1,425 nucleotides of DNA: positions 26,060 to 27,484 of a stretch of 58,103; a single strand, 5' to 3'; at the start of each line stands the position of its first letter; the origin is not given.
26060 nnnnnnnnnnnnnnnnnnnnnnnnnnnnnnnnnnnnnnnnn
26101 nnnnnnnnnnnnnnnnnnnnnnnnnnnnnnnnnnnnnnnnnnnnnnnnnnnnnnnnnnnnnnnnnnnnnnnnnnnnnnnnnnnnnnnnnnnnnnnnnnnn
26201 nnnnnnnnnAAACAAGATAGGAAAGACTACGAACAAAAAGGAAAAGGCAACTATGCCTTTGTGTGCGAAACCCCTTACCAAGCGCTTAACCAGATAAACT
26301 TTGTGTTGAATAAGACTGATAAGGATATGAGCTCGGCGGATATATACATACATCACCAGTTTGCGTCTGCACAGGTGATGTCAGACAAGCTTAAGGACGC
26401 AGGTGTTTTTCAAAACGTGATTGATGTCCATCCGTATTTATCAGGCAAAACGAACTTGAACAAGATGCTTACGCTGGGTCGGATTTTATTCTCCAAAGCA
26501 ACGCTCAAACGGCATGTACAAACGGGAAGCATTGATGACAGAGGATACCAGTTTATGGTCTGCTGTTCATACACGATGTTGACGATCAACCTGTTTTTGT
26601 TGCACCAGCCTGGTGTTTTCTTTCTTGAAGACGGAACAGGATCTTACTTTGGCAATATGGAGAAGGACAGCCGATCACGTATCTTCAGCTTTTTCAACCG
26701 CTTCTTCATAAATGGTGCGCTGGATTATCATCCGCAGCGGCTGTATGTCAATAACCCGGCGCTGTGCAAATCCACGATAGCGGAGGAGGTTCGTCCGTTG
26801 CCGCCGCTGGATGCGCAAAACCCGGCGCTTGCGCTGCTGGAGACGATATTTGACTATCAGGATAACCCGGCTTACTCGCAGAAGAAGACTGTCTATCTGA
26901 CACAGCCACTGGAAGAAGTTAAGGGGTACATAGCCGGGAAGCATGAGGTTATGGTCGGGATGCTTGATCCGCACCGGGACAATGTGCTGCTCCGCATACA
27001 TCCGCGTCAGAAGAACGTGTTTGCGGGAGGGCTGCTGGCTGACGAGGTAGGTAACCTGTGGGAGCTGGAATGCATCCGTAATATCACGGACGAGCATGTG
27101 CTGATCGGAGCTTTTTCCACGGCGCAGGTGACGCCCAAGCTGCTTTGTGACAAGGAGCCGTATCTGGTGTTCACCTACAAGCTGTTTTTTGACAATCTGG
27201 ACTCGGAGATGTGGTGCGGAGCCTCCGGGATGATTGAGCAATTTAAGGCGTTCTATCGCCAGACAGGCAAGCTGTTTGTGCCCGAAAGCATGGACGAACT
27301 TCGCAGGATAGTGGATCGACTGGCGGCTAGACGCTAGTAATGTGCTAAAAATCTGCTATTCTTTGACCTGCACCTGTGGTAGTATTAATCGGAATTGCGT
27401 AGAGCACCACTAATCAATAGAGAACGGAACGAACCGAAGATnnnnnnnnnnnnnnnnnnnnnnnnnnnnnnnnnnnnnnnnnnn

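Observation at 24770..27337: Wzy-type polymerase domain fused to a GT52 (sialyltransferase-family)-like domain, next to a complete nonulosonate pathway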

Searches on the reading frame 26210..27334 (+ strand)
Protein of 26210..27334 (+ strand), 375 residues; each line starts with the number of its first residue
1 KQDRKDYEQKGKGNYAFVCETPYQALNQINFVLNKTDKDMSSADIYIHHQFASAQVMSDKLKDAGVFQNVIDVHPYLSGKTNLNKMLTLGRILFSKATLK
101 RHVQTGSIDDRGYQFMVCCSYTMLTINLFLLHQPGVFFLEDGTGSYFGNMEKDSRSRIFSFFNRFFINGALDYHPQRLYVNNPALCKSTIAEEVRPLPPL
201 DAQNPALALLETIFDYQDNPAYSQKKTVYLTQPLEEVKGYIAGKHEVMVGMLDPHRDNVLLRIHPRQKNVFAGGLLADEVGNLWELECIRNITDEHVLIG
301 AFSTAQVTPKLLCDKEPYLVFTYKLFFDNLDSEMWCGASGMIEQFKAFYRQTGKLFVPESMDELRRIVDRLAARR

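Call 6: search_solved_structures(query=window:26210-27334:+, max_evalue=10, show_alignments=2)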
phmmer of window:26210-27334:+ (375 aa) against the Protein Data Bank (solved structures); distinct sequences matched with E-value up to 10: 2.
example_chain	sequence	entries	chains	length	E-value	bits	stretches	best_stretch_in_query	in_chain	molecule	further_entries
7am2_BT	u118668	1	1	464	0.21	13.9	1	37-105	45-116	G domain-containing protein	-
7qca_SJ0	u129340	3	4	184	0.57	12.5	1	53-151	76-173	40S ribosomal protein S9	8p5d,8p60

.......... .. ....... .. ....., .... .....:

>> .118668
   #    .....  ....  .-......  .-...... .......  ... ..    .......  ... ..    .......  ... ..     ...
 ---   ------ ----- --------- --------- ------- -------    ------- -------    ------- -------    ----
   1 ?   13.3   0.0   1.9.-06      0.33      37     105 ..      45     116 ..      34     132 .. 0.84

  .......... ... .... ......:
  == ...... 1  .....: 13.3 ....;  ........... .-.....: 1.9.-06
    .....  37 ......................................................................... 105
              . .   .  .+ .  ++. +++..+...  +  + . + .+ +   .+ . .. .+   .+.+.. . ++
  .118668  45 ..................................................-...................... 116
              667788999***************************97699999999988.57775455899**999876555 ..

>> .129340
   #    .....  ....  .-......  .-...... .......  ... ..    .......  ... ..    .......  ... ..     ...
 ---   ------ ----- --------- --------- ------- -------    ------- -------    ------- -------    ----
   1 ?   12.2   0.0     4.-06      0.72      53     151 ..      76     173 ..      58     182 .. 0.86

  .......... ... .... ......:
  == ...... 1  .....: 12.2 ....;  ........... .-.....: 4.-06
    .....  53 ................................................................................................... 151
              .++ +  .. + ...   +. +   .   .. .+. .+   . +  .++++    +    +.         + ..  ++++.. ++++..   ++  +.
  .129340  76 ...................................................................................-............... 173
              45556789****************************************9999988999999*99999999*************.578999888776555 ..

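Call 7: find_homologous_proteins(query=window:26210-27334:+, max_evalue=0.001)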
Query window:26210-27334:+ (375 aa): 14 proteins with E <= 0.001 among 5013 candidates.
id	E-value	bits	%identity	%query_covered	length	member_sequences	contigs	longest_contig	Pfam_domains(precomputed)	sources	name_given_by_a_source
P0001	4.3e-81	291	40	97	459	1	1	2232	-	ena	-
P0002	4.1e-75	271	39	95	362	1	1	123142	-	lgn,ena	-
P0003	5.5e-74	268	39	94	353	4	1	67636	-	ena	-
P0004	8.6e-73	264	38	94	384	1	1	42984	-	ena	-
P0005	4.4e-72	261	36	99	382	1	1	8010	-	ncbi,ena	-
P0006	2.7e-70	255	36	96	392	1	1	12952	-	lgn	-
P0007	1.2e-69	253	37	94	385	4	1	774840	-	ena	-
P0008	4.9e-53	199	31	93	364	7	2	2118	-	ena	-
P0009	1.8e-50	190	32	93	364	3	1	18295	-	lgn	-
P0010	1.9e-49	187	34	99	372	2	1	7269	-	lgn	-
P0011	6.5e-49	185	32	94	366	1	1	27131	-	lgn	-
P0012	2.0e-40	157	29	96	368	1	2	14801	PF07388.18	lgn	-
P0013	2.0e-13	68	24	93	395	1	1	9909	-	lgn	-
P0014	3.1e-8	51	26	79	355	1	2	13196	-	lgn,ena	-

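Call 10: search_solved_structures(query=A1, max_evalue=10, show_alignments=3)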
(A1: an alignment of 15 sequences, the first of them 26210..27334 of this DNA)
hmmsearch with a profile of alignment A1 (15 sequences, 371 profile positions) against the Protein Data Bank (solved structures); distinct sequences matched with E-value up to 10: 11.
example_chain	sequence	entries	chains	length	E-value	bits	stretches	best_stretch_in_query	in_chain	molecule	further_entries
4wcg_A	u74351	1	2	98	0.62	12.3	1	180-264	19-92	ORF112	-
3b7y_A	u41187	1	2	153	0.81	11.9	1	240-269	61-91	E3 ubiquitin-protein ligase NEDD4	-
1kdh_A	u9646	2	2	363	1.1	11.5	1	53-152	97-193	Terminal deoxynucleotidyltransferase short isoform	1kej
4iqw_A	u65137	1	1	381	1.2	11.4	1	53-152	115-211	DNA nucleotidylexotransferase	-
1jms_A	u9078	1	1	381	1.2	11.3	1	53-152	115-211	TERMINAL DEOXYNUCLEOTIDYLTRANSFERASE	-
4iqv_A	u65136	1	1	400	1.3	11.2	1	53-152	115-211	DNA nucleotidylexotransferase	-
4iqt_A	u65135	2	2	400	1.3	11.2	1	53-152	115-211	DNA nucleotidylexotransferase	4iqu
4i27_A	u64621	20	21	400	1.3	11.2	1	53-152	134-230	DNA nucleotidylexotransferase | Terminal deoxynucleotidyltransferase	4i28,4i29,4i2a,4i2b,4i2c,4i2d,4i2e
6go3_A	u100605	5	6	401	1.5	11.1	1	53-152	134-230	DNA nucleotidylexotransferase,DNA-directed DNA/RNA polymerase mu,DNA nucleotidylexotransfe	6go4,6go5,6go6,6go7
4qzc_A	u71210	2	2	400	1.5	11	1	53-152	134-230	DNA nucleotidylexotransferase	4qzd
4qze_A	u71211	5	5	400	1.6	10.9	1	53-152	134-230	DNA nucleotidylexotransferase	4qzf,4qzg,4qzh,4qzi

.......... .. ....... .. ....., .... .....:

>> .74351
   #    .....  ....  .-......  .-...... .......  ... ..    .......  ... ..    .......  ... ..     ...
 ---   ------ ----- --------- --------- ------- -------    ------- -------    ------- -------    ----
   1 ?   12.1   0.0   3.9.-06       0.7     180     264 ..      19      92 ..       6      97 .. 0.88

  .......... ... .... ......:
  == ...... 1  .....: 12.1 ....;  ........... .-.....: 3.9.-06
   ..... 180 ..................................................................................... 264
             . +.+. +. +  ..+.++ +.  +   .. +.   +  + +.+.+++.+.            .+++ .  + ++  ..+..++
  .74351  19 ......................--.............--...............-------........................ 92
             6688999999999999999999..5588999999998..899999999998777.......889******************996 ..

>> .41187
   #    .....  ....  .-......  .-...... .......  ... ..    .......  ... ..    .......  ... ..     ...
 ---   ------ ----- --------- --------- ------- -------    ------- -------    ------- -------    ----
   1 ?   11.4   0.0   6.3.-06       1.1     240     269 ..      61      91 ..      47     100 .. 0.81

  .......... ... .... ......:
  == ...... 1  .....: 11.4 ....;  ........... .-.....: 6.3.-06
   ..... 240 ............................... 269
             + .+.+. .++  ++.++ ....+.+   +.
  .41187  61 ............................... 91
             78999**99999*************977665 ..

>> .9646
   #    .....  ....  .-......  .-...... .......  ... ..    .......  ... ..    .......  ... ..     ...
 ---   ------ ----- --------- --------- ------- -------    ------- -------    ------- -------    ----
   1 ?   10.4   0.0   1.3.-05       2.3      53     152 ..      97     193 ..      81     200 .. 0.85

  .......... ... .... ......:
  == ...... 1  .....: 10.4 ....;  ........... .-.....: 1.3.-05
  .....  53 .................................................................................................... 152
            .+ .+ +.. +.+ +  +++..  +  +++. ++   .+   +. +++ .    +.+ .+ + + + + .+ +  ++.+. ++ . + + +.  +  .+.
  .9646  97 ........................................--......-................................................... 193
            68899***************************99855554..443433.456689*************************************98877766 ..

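Call 11: search_protein_families(library=pfam, alignment_id=A1, max_evalue=1)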
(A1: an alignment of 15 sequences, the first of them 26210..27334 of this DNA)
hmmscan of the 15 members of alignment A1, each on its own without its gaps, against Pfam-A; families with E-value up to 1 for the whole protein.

A. member 1, window:26210-27334:+ (375 aa): 0 families

B. families by the number of members that match (of 15 scanned): 15 families
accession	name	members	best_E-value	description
PF07388.17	A-2_8-polyST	4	5e-07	Alpha-2,8-polysialyltransferase (POLYST)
PF00455.28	DeoRC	2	0.14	DeoR C terminal sensor domain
PF24049.1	YOMG_N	1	0.007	YOMG N-terminal domain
PF17343.7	DUF5373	1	0.026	Family of unknown function (DUF5373)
PF00386.27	C1q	1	0.028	C1q domain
PF17351.7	DUF5380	1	0.043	Family of unknown function (DUF5380)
PF15947.10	DUF4755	1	0.05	Domain of unknown function (DUF4755)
PF24169.1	Fn3-I_PB4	1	0.074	Straight fiber protein PB4 first Fn3-like domain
PF05507.16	MAGP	1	0.077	Microfibril-associated glycoprotein (MAGP)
PF15575.11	Imm49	1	0.13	Immunity protein 49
PF12682.12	Flavodoxin_4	1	0.13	Flavodoxin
PF13528.12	Glyco_trans_1_3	1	0.17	Glycosyl transferase family 1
PF18008.6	Bac_RepA_C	1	0.18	Replication initiator protein A C-terminal domain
PF16200.10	Band_7_C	1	0.19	C-terminal region of band_7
PF12673.12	SipL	1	0.19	SipL, SPOCS domain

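Call 13: find_encoding_contigs(protein=P0001, flank=5000, max_places=3)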
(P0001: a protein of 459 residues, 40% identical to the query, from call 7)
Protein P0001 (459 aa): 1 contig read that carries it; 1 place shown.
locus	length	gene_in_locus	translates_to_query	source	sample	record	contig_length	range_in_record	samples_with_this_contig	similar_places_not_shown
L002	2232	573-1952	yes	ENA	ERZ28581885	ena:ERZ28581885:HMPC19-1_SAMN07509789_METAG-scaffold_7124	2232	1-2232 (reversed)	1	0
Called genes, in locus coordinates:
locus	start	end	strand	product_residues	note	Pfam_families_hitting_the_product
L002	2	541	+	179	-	?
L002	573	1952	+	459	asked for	-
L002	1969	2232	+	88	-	?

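Call 17: find_encoding_contigs(protein=P0002, flank=10000, max_places=2)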
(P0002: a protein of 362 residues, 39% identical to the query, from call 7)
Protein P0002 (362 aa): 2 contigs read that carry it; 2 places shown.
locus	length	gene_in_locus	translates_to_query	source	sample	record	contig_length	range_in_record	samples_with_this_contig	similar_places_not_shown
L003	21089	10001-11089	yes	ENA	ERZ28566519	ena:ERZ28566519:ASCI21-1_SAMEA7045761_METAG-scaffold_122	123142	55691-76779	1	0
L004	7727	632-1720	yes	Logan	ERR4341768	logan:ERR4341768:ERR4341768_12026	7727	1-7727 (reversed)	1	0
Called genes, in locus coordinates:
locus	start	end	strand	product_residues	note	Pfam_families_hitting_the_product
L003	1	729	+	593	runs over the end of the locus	PF00890:FAD_binding_2, PF01134:GIDA (weak), PF01266:DAO, PF07992:Pyr_redox_2 (weak), PF12831:FAD_oxidored, PF13450:NAD_binding_8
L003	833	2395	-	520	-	PF12072:RNase_Y_N, PF00013:KH_1 (weak), PF01966:HD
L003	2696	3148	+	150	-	PF22811:Zn_ribbon_NrdR, PF03477:ATP-cone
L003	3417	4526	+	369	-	PF13450:NAD_binding_8, PF01593:Amino_oxidase (weak), PF03275:GLF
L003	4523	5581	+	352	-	PF00535:Glycos_transf_2, PF10111:Glyco_tranf_2_2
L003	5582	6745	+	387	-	-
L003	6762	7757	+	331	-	PF00535:Glycos_transf_2, PF10111:Glyco_tranf_2_2, PF13641:Glyco_tranf_2_3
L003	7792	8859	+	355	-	PF13439:Glyco_transf_4, PF13579:Glyco_trans_4_4, PF20706:GT4-conflict, PF00534:Glycos_transf_1, PF13692:Glyco_trans_1_4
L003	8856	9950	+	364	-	-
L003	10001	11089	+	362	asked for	-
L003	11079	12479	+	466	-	PF01943:Polysacc_synt, PF13440:Polysacc_synt_3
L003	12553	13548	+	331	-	PF00106:adh_short (weak), PF01073:3Beta_HSD, PF01370:Epimerase, PF02719:Polysacc_synt_2, PF04321:RmlD_sub_bind, PF05368:NmrA (weak), PF13460:NAD_binding_10, PF16363:GDP_Man_Dehyd, +1 more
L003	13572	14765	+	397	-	PF01041:DegT_DnrJ_EryC1, PF01053:Cys_Met_Meta_PP, PF00155:Aminotran_1_2, PF00266:Aminotran_5 (weak), PF01212:Beta_elim_lyase (weak)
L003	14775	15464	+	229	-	PF02348:CTP_transf_3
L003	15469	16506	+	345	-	PF03102:NeuB, PF08666:SAF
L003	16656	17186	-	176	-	PF12844:HTH_19 (weak)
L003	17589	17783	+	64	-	-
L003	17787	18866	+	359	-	PF14657:Arm-DNA-bind_4, PF14659:Phage_int_SAM_3, PF00589:Phage_integrase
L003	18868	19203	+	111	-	PF21983:NikA-like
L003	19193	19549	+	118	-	PF13481:AAA_25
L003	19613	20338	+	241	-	PF13481:AAA_25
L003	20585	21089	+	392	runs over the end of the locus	PF01076:Mob_Pre, PF04977:DivIC (faint)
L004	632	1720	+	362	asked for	-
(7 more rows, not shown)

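Call 18: find_encoding_contigs(protein=P0007, flank=10000, max_places=2)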
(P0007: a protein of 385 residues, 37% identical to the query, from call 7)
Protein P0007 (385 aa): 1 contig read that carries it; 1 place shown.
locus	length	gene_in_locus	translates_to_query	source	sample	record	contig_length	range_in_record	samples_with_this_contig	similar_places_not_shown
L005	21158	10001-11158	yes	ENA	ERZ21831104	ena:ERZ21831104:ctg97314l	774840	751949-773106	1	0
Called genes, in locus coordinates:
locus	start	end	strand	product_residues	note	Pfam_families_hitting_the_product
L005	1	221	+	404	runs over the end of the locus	PF13439:Glyco_transf_4 (weak), PF13579:Glyco_trans_4_4, PF00534:Glycos_transf_1, PF13692:Glyco_trans_1_4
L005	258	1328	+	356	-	-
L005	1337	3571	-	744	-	PF04892:VanZ-LLP1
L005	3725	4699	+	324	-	PF00535:Glycos_transf_2, PF10111:Glyco_tranf_2_2, PF13641:Glyco_tranf_2_3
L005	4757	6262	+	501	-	-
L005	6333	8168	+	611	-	-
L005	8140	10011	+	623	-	-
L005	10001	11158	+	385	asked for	-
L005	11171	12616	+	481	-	PF01943:Polysacc_synt, PF13440:Polysacc_synt_3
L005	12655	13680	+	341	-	PF03102:NeuB, PF08666:SAF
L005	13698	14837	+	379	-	PF02350:Epimerase_2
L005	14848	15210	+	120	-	PF00571:CBS (weak)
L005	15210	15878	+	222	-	PF02348:CTP_transf_3, PF12804:NTP_transf_3 (faint)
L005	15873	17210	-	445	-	-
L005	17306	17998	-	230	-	PF09359:VTC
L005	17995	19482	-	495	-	PF13229:Beta_helix (faint)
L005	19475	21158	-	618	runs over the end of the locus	PF08757:CotH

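Call 19: predict_structure(alignment_id=A1)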
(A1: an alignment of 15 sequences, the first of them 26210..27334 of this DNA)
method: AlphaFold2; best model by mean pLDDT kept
length: 375 residues; sequences in the alignment: 15
mean_pLDDT: 85.3   pTM: 0.86
mean pLDDT of the five models: 85.3, 85.0, 84.5, 84.2, 83.5
residues with pLDDT >= 90: 207; 70-90: 120; 50-70: 26; < 50: 22
segments of 3 or more residues with pLDDT < 50: 1-10, 147-155
pLDDT, mean of each block of 10 residues (from residue 1): 42 87 94 92 94 93 96 81 77 89 83 90 87 90 55 50 52 79 81 89 90 95 95 87 92 95 89 92 94 96 90 94 91 80 85 95 96 84
secondary structure, 60 per line:
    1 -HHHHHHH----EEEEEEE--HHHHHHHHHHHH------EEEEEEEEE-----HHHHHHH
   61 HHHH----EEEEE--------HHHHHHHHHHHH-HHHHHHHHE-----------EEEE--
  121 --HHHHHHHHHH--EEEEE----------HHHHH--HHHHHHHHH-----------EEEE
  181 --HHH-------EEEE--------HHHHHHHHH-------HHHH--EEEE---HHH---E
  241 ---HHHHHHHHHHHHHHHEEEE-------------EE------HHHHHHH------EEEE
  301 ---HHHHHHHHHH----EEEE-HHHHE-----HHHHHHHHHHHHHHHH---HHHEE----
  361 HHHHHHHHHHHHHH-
elements in order: H2-8 E13-19 H22-33 E40-48 H54-64 E69-73 H82-93 H95-102 E115-118 H123-132 E135-139 H150-154 H157-165 E177-180 E193-196 H205-213 H221-224 E227-230 H244-258 E259-262 H284-290 E297-300 H304-313 E318-321 H323-326 H333-348 H361-374

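Call 21: fold_search(model_id=the predicted structure, library=pdb)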
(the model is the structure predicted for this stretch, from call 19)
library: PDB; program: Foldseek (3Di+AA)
matches with E <= 10: 1353; with E <= 0.001: 134
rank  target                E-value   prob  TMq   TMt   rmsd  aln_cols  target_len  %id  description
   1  5wc6_A                1.0e-09  1.00  0.57  0.56   6.2       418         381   13  Structure of a bacterial polysialyltransferase at 2.2 Angstrom resolution (released 2017-08-02)
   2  6lg1_A                2.1e-07  1.00  0.45  0.41  13.4       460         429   11  Crystal structure of LpCGTa in complex with UDP (released 2020-11-18)
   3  4lei_B                2.3e-07  1.00  0.50  0.50   8.2       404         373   10  Spinosyn Forosaminyltransferase SpnP (released 2014-12-10)
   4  7vm0_A                2.9e-07  1.00  0.54  0.52   7.1       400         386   10  Crystal structure of YojK from B.subtilis in complex with UDP (released 2022-10-12)
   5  4m60                  4.6e-07  1.00  0.48  0.48   7.9       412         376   12  Crystal structure of macrolide glycosyltransferases OleD (released 2013-09-04)
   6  6lg0_B                7.0e-07  1.00  0.53  0.46   7.5       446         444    9  Crystal structure of SbCGTa in complex with UDP (released 2020-11-18)
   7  6lg0_A                8.4e-07  1.00  0.53  0.47   6.9       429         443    9  Crystal structure of SbCGTa in complex with UDP (released 2020-11-18)
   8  3ot5_B                1.2e-06  1.00  0.49  0.49   8.9       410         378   10  2.2 Angstrom Resolution Crystal Structure of putative UDP-N-acetylglucosamine 2-epimerase from Listeria monocytogenes (released 2010-09-22)
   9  8sxw_A                1.9e-06  1.00  0.51  0.52   9.3       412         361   12  X-ray crystal structure of UDP- 2,3-diacetamido-2,3-dideoxy-glucuronic acid-2-epimerase from Thermus thermophilus stra (released 2023-09-13)
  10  8h5d_A                2.1e-06  1.00  0.55  0.52   6.9       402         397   10  Crystal structure of YojK mutant in complex with UDP (released 2023-10-18)
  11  8hok                  2.2e-06  1.00  0.49  0.42   7.9       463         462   10  crystal structure of UGT71AP2 (released 2023-12-13)
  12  7ya2_B                2.2e-06  1.00  0.43  0.43  13.0       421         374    8  Crystal structure of capsular polysaccharide synthesis enzyme CapG from Staphylococcus aureus (released 2022-11-16)
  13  6lfn_A                2.6e-06  1.00  0.52  0.46   8.0       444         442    8  Crystal structure of LpCGTb (released 2020-11-18)
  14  3ot5_C                3.0e-06  1.00  0.49  0.48   9.1       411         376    9  2.2 Angstrom Resolution Crystal Structure of putative UDP-N-acetylglucosamine 2-epimerase from Listeria monocytogenes (released 2010-09-22)
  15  3oth_A                3.1e-06  1.00  0.49  0.47   8.2       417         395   13  Crystal Structure of CalG1, Calicheamicin Glycostyltransferase, TDP and calicheamicin alpha3I bound form (released 2010-12-15)
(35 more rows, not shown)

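Call 36: search_protein_representatives(alignment_id=A1)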
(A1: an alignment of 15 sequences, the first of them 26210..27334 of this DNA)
Query: 15 sequences, 371 profile positions. Proteins with E-value up to 0.001 (for the whole library): 2661; up to 1e-10: 2109; up to 1e-30: 938. The best 150 are listed.
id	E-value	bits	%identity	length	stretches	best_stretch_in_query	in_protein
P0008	5.9e-134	463.2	-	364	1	8-370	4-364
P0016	1.8e-133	461.6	-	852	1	7-367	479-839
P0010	9.2e-132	456.0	-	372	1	2-370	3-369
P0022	2.2e-127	441.6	-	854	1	8-366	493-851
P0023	1.9e-124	432.0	-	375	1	1-370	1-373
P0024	3.3e-122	424.6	-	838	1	4-368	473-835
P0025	7.8e-122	423.4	-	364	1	9-369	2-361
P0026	1.1e-117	409.6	-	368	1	5-367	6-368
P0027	2.4e-115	402.0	-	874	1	7-368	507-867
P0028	4.5e-114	397.8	-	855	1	4-370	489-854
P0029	3.6e-111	388.2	-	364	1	9-367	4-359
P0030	7.2e-111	387.3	-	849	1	7-368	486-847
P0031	1.4e-110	386.3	-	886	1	5-367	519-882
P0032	1.6e-107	376.3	-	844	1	4-368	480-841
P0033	9.3e-105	367.1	-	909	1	2-368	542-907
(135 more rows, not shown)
